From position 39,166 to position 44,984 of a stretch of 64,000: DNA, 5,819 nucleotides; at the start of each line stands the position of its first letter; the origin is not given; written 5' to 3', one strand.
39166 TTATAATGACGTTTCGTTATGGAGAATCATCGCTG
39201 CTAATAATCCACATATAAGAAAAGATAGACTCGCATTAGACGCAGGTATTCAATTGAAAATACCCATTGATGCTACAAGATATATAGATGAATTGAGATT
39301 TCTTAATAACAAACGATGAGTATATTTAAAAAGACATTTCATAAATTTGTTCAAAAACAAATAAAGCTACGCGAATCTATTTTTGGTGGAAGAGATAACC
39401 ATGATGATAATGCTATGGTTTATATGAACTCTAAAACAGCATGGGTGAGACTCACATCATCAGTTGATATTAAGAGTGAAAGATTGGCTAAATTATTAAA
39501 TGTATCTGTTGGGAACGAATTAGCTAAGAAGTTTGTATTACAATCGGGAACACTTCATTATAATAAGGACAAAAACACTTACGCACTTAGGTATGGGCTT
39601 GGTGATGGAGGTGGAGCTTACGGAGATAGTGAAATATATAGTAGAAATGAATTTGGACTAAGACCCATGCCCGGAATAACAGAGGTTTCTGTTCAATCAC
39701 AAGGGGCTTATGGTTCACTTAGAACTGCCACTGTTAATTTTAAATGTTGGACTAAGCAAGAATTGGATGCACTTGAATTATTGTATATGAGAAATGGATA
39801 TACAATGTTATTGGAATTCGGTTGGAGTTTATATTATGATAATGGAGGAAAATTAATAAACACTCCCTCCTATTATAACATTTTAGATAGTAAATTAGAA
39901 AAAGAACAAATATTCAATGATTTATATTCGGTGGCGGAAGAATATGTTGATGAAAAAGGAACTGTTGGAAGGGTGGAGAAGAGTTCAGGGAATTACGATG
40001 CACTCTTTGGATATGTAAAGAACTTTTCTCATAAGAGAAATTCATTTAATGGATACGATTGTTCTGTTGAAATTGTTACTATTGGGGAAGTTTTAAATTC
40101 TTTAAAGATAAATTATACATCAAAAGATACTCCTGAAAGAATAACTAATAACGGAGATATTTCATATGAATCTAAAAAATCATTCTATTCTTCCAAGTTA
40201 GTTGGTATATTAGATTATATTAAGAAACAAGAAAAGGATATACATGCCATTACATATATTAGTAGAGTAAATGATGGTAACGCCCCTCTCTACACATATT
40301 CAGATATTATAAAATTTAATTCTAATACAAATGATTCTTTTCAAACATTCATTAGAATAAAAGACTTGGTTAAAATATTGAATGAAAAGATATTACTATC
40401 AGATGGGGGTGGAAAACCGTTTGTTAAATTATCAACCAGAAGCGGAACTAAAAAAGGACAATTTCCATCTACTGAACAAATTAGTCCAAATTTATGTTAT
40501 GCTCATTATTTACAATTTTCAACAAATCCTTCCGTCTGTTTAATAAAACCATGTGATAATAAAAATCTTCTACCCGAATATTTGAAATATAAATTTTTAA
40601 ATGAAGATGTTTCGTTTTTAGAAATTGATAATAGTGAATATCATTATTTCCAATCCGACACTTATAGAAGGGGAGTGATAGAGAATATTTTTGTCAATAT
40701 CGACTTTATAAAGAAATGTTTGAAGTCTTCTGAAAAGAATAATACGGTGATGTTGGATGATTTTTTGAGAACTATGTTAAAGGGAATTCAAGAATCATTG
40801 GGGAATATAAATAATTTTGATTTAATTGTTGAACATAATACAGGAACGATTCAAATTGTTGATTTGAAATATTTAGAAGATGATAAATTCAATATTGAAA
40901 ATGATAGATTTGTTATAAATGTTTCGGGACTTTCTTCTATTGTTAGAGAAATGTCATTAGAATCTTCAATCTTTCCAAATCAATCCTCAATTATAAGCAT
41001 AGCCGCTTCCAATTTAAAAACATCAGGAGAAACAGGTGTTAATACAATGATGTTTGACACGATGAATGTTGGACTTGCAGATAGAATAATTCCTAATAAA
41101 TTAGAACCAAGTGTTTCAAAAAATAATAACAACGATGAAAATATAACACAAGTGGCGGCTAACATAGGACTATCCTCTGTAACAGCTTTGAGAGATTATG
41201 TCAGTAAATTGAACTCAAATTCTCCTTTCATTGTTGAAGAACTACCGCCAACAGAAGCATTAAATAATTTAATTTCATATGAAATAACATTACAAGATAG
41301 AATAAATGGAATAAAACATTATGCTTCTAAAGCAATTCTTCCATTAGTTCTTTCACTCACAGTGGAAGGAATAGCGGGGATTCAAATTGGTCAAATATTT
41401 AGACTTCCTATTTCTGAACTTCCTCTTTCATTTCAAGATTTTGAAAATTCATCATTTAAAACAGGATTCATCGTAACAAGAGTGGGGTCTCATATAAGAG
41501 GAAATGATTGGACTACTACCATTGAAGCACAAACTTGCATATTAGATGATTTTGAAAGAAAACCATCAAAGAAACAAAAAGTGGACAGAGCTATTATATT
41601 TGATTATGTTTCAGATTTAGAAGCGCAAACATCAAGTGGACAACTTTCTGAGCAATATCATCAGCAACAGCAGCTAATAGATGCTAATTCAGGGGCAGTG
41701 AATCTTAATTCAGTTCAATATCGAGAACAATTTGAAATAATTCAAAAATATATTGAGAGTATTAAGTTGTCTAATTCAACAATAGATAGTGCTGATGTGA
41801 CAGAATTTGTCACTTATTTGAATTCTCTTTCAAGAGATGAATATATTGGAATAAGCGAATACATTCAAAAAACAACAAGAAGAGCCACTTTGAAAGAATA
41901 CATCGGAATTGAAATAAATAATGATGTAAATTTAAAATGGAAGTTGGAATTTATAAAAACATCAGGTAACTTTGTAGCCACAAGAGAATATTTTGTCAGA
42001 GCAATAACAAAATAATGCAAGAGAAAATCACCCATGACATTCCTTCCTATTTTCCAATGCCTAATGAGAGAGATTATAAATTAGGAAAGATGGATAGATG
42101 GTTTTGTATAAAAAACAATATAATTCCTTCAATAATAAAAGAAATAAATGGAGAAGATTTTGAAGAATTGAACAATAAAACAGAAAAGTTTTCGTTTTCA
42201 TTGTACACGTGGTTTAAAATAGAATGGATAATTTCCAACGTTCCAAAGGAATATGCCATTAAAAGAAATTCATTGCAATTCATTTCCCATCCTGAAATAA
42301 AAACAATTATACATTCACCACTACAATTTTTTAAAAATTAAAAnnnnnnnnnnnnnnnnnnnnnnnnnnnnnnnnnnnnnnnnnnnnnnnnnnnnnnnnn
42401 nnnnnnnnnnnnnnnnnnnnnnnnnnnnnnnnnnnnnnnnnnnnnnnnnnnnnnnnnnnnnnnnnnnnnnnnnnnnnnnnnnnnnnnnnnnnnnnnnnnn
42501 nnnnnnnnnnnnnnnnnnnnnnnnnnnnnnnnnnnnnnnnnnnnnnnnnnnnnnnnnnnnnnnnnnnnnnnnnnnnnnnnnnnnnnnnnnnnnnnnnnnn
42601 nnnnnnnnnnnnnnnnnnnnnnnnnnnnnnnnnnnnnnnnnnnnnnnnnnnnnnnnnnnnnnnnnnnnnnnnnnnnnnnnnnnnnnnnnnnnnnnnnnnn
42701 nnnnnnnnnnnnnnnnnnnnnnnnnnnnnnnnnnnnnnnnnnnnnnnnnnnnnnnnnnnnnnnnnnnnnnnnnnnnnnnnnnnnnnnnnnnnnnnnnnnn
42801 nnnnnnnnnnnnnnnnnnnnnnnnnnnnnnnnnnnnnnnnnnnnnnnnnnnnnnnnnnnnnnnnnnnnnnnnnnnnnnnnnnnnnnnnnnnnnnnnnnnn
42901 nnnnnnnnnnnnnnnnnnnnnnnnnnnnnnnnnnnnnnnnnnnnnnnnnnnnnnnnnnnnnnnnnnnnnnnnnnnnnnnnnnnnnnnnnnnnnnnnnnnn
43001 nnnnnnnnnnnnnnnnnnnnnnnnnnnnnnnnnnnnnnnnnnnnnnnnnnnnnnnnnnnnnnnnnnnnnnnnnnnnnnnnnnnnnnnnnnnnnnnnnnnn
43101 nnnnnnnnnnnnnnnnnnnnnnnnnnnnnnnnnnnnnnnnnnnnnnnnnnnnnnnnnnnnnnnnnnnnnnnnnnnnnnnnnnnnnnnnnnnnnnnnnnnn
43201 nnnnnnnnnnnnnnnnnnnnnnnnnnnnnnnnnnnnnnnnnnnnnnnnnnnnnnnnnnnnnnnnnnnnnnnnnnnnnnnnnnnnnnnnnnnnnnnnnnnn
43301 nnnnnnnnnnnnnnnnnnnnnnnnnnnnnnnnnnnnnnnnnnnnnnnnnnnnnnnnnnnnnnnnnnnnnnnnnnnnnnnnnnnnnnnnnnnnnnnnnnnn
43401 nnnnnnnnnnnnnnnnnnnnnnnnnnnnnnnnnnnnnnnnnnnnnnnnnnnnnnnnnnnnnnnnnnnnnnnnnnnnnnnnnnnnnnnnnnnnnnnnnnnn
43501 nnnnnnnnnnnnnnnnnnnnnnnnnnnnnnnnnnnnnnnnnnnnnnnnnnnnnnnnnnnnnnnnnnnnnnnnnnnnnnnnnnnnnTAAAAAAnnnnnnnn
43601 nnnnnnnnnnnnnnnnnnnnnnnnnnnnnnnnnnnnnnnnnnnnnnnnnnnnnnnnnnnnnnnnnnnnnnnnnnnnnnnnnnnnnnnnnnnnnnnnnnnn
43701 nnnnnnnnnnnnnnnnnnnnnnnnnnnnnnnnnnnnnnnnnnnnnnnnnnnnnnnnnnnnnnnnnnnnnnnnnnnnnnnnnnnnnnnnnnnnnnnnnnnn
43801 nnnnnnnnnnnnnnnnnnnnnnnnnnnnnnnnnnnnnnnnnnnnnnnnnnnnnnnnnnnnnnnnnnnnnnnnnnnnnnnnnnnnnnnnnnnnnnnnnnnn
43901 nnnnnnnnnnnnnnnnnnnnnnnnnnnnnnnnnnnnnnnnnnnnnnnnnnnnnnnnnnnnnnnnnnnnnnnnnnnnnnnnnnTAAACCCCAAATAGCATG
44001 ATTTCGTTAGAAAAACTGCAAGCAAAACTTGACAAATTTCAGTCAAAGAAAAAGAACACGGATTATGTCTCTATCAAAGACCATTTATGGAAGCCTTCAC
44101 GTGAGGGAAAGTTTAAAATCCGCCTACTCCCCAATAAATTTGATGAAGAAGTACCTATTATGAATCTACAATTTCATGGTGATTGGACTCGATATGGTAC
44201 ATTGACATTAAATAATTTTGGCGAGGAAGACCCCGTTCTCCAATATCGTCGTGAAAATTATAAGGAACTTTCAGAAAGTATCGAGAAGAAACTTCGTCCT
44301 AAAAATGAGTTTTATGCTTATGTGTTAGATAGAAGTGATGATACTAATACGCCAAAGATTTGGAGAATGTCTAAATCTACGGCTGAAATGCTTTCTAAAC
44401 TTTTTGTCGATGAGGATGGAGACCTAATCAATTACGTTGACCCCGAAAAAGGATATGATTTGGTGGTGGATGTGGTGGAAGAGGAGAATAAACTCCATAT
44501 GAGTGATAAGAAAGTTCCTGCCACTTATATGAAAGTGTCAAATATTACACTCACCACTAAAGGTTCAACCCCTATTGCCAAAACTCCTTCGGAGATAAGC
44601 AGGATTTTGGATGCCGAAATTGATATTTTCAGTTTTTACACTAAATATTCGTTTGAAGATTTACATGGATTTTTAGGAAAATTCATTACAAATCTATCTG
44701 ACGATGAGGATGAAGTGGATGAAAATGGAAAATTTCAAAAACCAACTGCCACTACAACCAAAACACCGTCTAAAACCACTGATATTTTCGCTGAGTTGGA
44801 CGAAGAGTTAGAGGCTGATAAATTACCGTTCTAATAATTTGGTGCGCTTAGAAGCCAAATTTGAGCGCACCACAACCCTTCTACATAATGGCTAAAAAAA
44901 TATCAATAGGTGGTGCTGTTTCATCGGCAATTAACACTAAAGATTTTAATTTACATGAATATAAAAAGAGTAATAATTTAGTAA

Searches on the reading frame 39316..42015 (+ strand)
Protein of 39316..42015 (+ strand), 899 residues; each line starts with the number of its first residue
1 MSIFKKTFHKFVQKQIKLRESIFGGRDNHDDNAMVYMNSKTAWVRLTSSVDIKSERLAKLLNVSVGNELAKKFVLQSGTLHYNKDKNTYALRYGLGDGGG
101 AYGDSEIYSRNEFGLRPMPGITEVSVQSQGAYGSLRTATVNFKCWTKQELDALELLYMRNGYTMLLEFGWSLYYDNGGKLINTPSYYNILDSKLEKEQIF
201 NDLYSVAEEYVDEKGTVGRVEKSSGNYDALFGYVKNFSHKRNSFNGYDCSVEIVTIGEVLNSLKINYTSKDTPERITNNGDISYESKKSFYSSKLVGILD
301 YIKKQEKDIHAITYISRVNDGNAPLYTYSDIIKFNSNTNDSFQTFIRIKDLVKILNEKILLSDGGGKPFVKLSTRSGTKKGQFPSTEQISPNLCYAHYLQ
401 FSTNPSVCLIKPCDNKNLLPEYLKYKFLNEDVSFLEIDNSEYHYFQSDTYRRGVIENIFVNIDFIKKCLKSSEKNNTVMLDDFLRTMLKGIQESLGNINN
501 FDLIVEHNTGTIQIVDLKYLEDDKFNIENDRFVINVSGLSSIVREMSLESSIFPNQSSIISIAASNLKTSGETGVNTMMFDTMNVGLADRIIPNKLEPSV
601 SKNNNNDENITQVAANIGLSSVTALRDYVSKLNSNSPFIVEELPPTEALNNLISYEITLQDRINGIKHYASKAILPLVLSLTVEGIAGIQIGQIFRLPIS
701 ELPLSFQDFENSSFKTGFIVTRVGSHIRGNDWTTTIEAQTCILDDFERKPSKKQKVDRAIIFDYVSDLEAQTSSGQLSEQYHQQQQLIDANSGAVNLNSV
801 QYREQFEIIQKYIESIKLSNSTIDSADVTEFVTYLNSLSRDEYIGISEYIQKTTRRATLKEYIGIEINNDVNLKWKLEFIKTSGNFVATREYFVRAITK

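Call 34: search_protein_families(library=phrogs, proteins=[window:39316-42015:+], max_evalue=0.00001)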
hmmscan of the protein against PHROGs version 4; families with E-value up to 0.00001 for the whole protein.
window:39316-42015:+ (899 aa): 0 families

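Call 63: search_protein_families(library=pfam, proteins=[window:39316-42015:+], max_evalue=0.01)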
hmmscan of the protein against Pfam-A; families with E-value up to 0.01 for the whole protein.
window:39316-42015:+ (899 aa): 0 families

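Call 64: search_dna_similar(query=window:39316-42015:+, collection=phages, mode=protein, max_rows=15, max_evalue=0.001)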
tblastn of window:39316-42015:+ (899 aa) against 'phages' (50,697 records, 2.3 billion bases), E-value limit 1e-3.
Records with a match: 5; places in all: 5; records where one place covers at least 80% of the query: 0.
Best place of each record, by identity: <60% 5.
By first word of the organism name: Flavobacterium 4; uncultured 1.
By host as written in the record: Flavobacterium sp. LMO8 4; - 1.
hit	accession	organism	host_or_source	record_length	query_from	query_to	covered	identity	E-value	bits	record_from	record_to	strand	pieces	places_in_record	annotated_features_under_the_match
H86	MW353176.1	Flavobacterium phage vB_FspM_immuto_3-5A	Flavobacterium sp. LMO8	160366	12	265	28%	33.3%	1e-30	137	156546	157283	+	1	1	carboxypeptidase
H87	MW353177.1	Flavobacterium phage vB_FspM_immuto_13-6C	Flavobacterium sp. LMO8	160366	12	265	28%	33.3%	1e-30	137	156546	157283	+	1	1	carboxypeptidase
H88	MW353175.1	Flavobacterium phage vB_FspM_immuto_2-6A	Flavobacterium sp. LMO8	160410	12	265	28%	33.3%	1e-30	137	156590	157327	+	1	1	carboxypeptidase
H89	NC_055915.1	Flavobacterium phage vB_FspM_immuto_2-6A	Flavobacterium sp. LMO8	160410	12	265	28%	33.3%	1e-30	137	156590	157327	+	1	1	carboxypeptidase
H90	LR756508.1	uncultured phage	metagenomic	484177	6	275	30%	24.3%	7e-7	60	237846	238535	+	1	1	record has no annotation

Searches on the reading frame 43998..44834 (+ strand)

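Call 34: search_protein_families(library=phrogs, proteins=[window:43998-44834:+], max_evalue=0.00001)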
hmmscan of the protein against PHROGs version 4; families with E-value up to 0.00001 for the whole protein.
window:43998-44834:+ (278 aa): 1 family
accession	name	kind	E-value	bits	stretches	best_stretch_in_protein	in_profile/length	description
phrog_224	-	DNA, RNA and nucleotide metabolism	2.1e-10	41.9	1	4-243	14-258/318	single strand DNA binding protein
